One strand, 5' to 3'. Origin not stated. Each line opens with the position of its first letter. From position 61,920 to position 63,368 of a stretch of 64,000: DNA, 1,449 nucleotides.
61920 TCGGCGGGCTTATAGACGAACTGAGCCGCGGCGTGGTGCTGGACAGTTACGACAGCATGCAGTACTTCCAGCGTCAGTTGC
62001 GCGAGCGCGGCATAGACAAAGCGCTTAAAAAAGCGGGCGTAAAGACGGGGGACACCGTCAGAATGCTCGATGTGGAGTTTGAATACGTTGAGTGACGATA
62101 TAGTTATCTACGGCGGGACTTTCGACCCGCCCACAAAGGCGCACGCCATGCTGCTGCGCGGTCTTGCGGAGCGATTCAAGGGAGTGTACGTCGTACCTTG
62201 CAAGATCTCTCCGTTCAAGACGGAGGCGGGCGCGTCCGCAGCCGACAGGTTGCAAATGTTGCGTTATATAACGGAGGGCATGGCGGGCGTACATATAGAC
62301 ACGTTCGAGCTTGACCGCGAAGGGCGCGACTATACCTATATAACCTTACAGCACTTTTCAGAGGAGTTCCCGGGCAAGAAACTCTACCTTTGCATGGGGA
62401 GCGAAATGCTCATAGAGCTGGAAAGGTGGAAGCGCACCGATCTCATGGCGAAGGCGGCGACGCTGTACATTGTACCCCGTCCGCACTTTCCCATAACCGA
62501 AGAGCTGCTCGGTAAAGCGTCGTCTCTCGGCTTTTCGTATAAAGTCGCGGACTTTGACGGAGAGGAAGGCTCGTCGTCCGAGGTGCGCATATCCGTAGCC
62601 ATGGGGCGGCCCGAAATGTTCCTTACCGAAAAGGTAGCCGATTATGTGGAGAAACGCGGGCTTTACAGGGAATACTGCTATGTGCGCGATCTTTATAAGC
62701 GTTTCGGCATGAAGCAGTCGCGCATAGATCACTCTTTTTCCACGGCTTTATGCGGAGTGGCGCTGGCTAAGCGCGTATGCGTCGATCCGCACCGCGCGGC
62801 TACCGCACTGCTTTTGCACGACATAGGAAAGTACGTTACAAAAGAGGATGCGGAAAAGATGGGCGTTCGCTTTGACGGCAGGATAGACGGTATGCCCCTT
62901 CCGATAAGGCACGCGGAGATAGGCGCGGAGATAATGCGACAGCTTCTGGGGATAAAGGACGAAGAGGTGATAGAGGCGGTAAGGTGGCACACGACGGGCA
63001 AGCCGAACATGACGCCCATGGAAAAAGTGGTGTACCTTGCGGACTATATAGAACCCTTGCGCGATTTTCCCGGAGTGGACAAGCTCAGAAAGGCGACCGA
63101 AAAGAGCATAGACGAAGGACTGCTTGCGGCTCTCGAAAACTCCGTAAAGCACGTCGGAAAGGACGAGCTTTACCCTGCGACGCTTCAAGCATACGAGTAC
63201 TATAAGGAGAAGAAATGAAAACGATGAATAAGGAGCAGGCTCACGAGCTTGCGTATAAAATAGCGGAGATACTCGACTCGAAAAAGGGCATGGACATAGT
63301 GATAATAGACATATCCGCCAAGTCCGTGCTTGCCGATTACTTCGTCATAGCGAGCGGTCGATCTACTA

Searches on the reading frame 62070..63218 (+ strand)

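Call 98: search_protein_families(library=pfam, proteins=[window:62070-63218:+], max_evalue=0.00001)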
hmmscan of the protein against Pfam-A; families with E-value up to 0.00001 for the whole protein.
window:62070-63218:+ (382 aa): 2 families
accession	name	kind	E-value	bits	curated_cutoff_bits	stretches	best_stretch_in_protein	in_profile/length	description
PF01966.28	HD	-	3.1e-16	60.2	22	1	218-329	1-115/116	HD domain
PF01467.32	CTP_transf_like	-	1.8e-14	54.5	21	1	13-173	1-131/133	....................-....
